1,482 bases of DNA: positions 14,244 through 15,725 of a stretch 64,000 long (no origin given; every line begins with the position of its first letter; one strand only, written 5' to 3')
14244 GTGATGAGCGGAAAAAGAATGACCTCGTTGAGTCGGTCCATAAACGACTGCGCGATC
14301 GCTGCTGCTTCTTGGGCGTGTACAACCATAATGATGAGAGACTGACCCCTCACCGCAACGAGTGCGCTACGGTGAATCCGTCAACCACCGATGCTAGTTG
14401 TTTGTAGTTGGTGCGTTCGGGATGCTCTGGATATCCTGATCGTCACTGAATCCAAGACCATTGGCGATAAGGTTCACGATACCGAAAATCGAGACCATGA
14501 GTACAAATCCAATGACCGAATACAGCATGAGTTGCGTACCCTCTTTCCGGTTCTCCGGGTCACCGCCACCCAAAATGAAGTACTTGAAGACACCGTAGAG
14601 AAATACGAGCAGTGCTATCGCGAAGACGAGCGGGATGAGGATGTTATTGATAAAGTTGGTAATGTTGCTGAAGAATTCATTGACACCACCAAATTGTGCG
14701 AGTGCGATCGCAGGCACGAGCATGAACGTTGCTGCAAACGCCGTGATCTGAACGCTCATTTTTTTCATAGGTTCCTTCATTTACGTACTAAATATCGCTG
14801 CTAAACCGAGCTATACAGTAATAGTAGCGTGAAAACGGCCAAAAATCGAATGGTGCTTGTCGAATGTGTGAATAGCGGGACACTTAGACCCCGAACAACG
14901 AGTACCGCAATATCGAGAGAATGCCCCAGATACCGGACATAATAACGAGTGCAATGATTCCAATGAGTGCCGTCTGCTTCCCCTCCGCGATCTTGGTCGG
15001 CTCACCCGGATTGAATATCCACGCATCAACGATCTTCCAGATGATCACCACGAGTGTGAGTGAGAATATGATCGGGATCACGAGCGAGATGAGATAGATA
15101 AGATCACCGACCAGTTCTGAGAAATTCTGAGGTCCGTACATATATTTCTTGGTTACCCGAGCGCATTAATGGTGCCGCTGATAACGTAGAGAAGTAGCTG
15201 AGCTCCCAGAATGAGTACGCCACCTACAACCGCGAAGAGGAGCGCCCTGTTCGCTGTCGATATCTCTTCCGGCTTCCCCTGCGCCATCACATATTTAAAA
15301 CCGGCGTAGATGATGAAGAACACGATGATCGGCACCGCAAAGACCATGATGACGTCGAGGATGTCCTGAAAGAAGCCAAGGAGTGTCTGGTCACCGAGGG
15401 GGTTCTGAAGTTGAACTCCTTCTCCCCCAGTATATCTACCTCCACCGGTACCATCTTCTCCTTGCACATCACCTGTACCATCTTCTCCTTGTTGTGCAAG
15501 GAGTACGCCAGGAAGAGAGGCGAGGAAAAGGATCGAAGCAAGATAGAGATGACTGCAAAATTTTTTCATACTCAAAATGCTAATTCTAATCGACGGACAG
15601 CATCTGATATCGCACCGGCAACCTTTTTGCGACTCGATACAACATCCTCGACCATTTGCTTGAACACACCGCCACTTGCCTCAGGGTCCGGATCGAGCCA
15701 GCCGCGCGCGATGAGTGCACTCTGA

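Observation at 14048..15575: Four tandem, divergent pilin-like two-helix membrane proteins translationally coupled to a solute-binding protein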

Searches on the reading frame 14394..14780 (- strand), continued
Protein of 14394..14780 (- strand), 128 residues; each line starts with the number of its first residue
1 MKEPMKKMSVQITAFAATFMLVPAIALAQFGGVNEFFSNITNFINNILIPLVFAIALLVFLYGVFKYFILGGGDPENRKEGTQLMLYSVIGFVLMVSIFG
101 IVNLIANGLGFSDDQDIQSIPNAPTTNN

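Call 44: search_solved_structures(query=A3, max_evalue=10)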
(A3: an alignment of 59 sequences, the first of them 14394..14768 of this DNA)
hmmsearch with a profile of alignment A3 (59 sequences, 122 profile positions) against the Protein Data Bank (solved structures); distinct sequences matched with E-value up to 10: 32.
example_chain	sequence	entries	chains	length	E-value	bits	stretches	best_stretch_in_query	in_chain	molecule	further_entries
9hmf_O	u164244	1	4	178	0.042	17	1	67-115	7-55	Flagellar protein FliL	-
4faa_A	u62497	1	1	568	0.39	13.9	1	38-68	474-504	Cytochrome c oxidase subunit 1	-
3s8g_A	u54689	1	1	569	0.4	13.8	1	38-68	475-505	Cytochrome c oxidase subunit 1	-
4g72_A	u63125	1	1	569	0.4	13.8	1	38-68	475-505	Cytochrome c oxidase subunit 1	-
4g7s_A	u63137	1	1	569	0.4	13.8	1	38-68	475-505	Cytochrome c oxidase subunit 1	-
4g7r_A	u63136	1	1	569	0.4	13.8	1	38-68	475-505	Cytochrome c oxidase subunit 1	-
4g70_A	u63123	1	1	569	0.4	13.8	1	38-68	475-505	Cytochrome c oxidase subunit 1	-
4g7q_A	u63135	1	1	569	0.4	13.8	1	38-68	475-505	Cytochrome c oxidase subunit 1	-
4g71_A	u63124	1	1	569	0.4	13.8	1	38-68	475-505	Cytochrome c oxidase subunit 1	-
1ehk_A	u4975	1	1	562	0.41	13.8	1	38-68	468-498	BA3-TYPE CYTOCHROME-C OXIDASE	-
4n4y_A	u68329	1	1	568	0.42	13.8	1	38-68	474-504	Cytochrome c oxidase subunit 1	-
4fa7_A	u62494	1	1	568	0.42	13.8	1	38-68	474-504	Cytochrome c oxidase subunit 1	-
1xme_A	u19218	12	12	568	0.42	13.8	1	38-68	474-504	Cytochrome c oxidase polypeptide I | Cytochrome c oxidase subunit 1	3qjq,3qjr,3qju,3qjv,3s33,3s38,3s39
4gp4_A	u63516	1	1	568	0.42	13.7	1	38-68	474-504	Cytochrome c oxidase subunit 1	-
2qpd_A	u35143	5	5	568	0.42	13.7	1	38-68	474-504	Cytochrome c oxidase subunit 1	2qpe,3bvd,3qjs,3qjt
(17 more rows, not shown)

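Call 47: search_protein_families(library=pfam, proteins=[L002:11698-12903:-, L002:10934-11698:-, L006:11601-12782:-, L006:10893-11597:-, L007:11178-12653:-, L007:10435-11181:-, L008:11398-12585:-, L008:10751-11359:-], max_evalue=0.1)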
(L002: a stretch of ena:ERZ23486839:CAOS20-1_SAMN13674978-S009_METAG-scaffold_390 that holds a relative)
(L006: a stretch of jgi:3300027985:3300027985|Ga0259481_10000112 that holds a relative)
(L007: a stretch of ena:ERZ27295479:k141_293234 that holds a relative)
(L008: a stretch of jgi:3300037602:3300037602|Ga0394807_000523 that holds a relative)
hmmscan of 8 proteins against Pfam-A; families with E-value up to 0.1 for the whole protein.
L002:11698-12903:- (401 aa): 0 families

L002:10934-11698:- (254 aa): 0 families

L006:11601-12782:- (393 aa): 1 family
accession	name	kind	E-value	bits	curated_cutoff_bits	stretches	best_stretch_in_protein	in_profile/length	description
PF01145.31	Band_7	-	2.9e-08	34.4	23.6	1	152-301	49-175/176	SPFH domain / Band 7 family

L006:10893-11597:- (234 aa): 0 families

L007:11178-12653:- (491 aa): 1 family
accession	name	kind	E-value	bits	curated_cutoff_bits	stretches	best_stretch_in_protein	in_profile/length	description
PF01145.31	Band_7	-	6.7e-06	26.7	23.6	1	238-423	29-175/176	SPFH domain / Band 7 family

L007:10435-11181:- (248 aa): 0 families

L008:11398-12585:- (395 aa): 0 families

L008:10751-11359:- (202 aa): 0 families

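Call 48: predict_structure(alignment_id=A3)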
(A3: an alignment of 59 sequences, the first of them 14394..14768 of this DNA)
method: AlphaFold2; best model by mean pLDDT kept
length: 124 residues; sequences in the alignment: 59
mean_pLDDT: 76.7   pTM: 0.51
mean pLDDT of the five models: 76.7, 76.6, 74.7, 73.2, 72.4
residues with pLDDT >= 90: 40; 70-90: 34; 50-70: 47; < 50: 3
segments of 3 or more residues with pLDDT < 50: none
pLDDT, mean of each block of 10 residues (from residue 1): 59 66 64 80 90 95 88 93 95 87 62 52 54
secondary structure, 60 per line:
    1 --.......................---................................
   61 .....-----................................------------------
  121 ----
elements in order: H3-25 H29-65 H71-102
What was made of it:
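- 14394..14768 (-): P3: 124-aa pilin. Layout: leader ending ALA-Q, hairpin, conserved disordered C-terminal tail (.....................). It is identical to the NCBI protein 'MAG: pilin [Candidatus Paceibacterota bacterium]'. AlphaFold2 model has mean pLDDT 76.7 with helices at 3-25, 29-65 and 71-102 (call 48).
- On Pfam PF18895 T4SS_pilin: AlphaFold2 helices at 29-65 and 71-102 with pLDDT 80-95 (call 48).
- The AlphaFold2 hairpin has pLDDT 80-95 (call 48).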

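Call 50: fold_search(model_id=the predicted structure, library=pdb)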
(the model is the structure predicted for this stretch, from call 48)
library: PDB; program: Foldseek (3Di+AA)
matches with E <= 10: 144; with E <= 0.001: 0
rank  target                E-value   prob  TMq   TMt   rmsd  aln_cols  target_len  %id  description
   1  6cnn_A                5.0e-01  0.91  0.50  0.19  10.9        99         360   12  Cryo-EM structure of the human SK4/calmodulin channel complex in the Ca2+ bound state I (released 2018-05-02)
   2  9o85_A                6.0e-01  0.72  0.46  0.18  10.9       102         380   17  Cryo-EM structure of KCa2.2_I/calmodulin channel in complex with rimtuzalcap (released 2025-06-18)
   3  6sss_C                7.2e-01  0.47  0.35  0.33  16.9       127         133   20  Crystal structure of Human Microsomal Glutathione S-Transferase 2 (released 2021-02-03)
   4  6ssw_A                8.7e-01  0.54  0.37  0.34  17.1       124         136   20  Crystal structure of Human Microsomal Glutathione S-Transferase 2 in complex with an Inhibitor Glutathione sulfonic ac (released 2021-02-03)
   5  6sss_D                9.9e-01  0.41  0.33  0.32  16.6       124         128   21  Crystal structure of Human Microsomal Glutathione S-Transferase 2 (released 2021-02-03)
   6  9vub_A                1.2e+00  0.63  0.48  0.18  10.4       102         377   17  channel C complex with 3 (released 2026-03-11)
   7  6sss_F                1.2e+00  0.35  0.33  0.32  16.5       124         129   22  Crystal structure of Human Microsomal Glutathione S-Transferase 2 (released 2021-02-03)
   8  9vub_C                1.3e+00  0.57  0.48  0.18  10.4       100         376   16  channel C complex with 3 (released 2026-03-11)
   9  9l9t_A                1.3e+00  0.25  0.27  0.19   8.1        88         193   14  Crystal structure of a coronaviral M protein in complex with a C-terminal peptide of the N protein (released 2025-11-05)
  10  9y5q_A                1.5e+00  0.57  0.50  0.19  11.1        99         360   12  Cryo EM structure of KCa3.1_R355K_I/calmodulin channel in complex with rimtuzalcap (released 2025-10-15)
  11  6rgz_A                2.0e+00  0.63  0.40  0.23   3.3        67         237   18  Revisiting pH-gated conformational switch. Complex HK853-RR468 pH 6.5 (released 2020-02-19)
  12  6bmm_B                2.2e+00  0.38  0.28  0.13   3.0        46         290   22  Structure of human DHHC20 palmitoyltransferase, space group P21 (released 2018-01-24)
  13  6ssr_B                2.4e+00  0.25  0.35  0.32  16.9       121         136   21  Crystal structure of Human Microsomal Glutathione S-Transferase 2 at 3.8 Angstroms resolution (released 2021-02-03)
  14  6rh0_A                2.7e+00  0.60  0.38  0.21   2.6        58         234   21  Revisiting pH-gated conformational switch. Complex HK853-RR468 pH 5.5 (released 2020-02-19)
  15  4jav_A                2.7e+00  0.38  0.43  0.23   5.4        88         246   15  Structural basis of a rationally rewired protein-protein interface (HK853wt and RR468mutant V13P, L14I, I17M and N21V) (released 2013-09-04)
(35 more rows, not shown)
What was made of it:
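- Tried and rejected: Foldseek against PDB was uninformative for a helical hairpin (call 50).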

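Call 82: search_protein_representatives(alignment_id=A3)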
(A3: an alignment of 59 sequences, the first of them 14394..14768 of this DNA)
Query: 59 sequences, 122 profile positions. Proteins with E-value up to 0.001 (for the whole library): 20195; up to 1e-10: 5189; up to 1e-30: 61. The best 150 are listed.
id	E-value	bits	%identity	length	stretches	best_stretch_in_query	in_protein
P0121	4.3e-45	168.8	-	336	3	34-113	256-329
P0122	7.5e-44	164.7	-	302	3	26-106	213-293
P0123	2.1e-42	160.0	-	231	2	24-106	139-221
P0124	3.8e-41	156.0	-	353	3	8-120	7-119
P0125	5.2e-41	155.6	-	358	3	1-107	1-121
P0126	3.5e-40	152.9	-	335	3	4-106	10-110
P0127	9.4e-40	151.5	-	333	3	6-118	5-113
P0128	1.5e-39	150.9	-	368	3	27-120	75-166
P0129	2.3e-39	150.2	-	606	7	27-99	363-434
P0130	5.6e-39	149.0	-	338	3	6-111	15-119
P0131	5.0e-38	145.9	-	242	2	3-105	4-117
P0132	6.2e-38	145.6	-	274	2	27-106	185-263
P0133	6.7e-38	145.5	-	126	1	2-119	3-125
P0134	1.5e-37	144.4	-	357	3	9-118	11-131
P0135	1.8e-37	144.2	-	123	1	5-122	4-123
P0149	2.7e-34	133.9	-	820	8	20-91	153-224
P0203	3.3e-29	117.4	-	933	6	32-99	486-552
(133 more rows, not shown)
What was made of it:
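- A profile search of 1.84 billion cluster representatives finds 20,195 family members at E <= 1e-3 (call 82).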

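Call 84: list_cluster_members(proteins=[P0129, P0149, P0121, P0203])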
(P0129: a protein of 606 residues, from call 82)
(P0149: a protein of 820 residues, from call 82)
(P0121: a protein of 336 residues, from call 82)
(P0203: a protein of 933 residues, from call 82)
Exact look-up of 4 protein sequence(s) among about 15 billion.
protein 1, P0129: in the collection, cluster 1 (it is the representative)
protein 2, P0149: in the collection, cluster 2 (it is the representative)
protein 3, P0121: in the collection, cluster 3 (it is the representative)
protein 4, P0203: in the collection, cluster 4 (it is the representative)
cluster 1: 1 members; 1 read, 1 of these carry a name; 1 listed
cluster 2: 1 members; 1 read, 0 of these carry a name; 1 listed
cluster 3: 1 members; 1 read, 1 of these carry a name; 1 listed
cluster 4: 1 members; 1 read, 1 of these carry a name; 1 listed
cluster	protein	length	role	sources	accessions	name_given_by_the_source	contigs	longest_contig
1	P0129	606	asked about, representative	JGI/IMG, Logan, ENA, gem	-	hypothetical protein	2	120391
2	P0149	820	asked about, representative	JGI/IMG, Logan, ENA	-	-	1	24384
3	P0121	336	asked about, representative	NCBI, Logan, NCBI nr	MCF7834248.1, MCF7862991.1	MAG: pilin [Candidatus Pacebacteria bacterium] | pilin [Candidatus Paceibacterota bacterium]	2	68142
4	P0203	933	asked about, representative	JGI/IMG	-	hypothetical protein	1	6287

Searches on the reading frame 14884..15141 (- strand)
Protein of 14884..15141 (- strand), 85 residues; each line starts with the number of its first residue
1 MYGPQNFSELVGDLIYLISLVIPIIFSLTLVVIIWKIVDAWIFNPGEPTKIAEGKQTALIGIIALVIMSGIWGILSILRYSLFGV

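Call 3: search_protein_families(library=pfam, proteins=[window:14884-15141:-], max_evalue=1)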
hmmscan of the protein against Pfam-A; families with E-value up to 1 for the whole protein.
window:14884-15141:- (85 aa): 1 family
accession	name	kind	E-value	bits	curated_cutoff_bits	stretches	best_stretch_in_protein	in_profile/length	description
PF18895.5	T4SS_pilin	-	9e-05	22.9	26.6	1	8-78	6-71/71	Type IV secretion system pilin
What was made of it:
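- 14884..15141 (-): P2: leaderless 85-aa pilin-like hairpin. PF18895 22.9 bits, E 9e-5, below the cut-off (call 3).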

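Call 4: search_protein_families(library=ncbifam, proteins=[window:14884-15141:-], max_evalue=1)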
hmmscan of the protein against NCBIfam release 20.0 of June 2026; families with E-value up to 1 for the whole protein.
window:14884-15141:- (85 aa): 0 families

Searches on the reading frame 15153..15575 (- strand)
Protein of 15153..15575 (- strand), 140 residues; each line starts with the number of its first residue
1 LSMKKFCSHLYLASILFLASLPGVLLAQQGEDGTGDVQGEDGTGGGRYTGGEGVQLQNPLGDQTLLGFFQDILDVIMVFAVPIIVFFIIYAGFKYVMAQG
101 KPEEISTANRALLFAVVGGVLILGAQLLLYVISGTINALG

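Call 3: search_protein_families(library=pfam, proteins=[window:15153-15575:-], max_evalue=1)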
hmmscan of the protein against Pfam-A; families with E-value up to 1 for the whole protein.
window:15153-15575:- (140 aa): 4 families
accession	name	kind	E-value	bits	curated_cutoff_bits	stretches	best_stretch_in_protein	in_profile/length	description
PF18895.5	T4SS_pilin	-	1.3e-06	28.8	26.6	1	67-132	7-71/71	Type IV secretion system pilin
PF04956.18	TrbC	-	0.00043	20.9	27.9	1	66-126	38-92/98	TrbC/VIRB2 pilin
PF04246.17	RseC_MucC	-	0.19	12.1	24.4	1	75-121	67-110/130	Positive regulator of sigma(E), RseC/MucC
PF09919.14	DUF2149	-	0.2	12.4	27.1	1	72-100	7-35/92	Uncharacterized conserved protein (DUF2149)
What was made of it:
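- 15153..15569 (-): P1: pilin-like gene next to the binding-protein gene (138 aa from the ATG; the longest ORF starts at TTG 15575). Layout: Sec-type leader (...GVLLAQ), Gly-rich linker, LQNPL motif, two-helix hairpin. PF18895 28.8 bits (cut-off 26.6) and TrbC PF04956 20.9 bits (call 3).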

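Call 4: search_protein_families(library=ncbifam, proteins=[window:15153-15575:-], max_evalue=1)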
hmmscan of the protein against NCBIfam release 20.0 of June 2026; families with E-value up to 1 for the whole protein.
window:15153-15575:- (140 aa): 2 families
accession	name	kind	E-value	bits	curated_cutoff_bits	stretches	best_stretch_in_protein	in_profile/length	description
NF045849.1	ICE_MMCAP2_0565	equivalog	5.9e-08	32.3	40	1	64-136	8-80/80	Mbov_0395 family pilin-like conjugal transfer protein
NF045848.1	MMCAP2_0566_fam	domain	0.016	14.5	90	1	75-138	60-122/322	MMCAP2_0566 family conjugal transfer protein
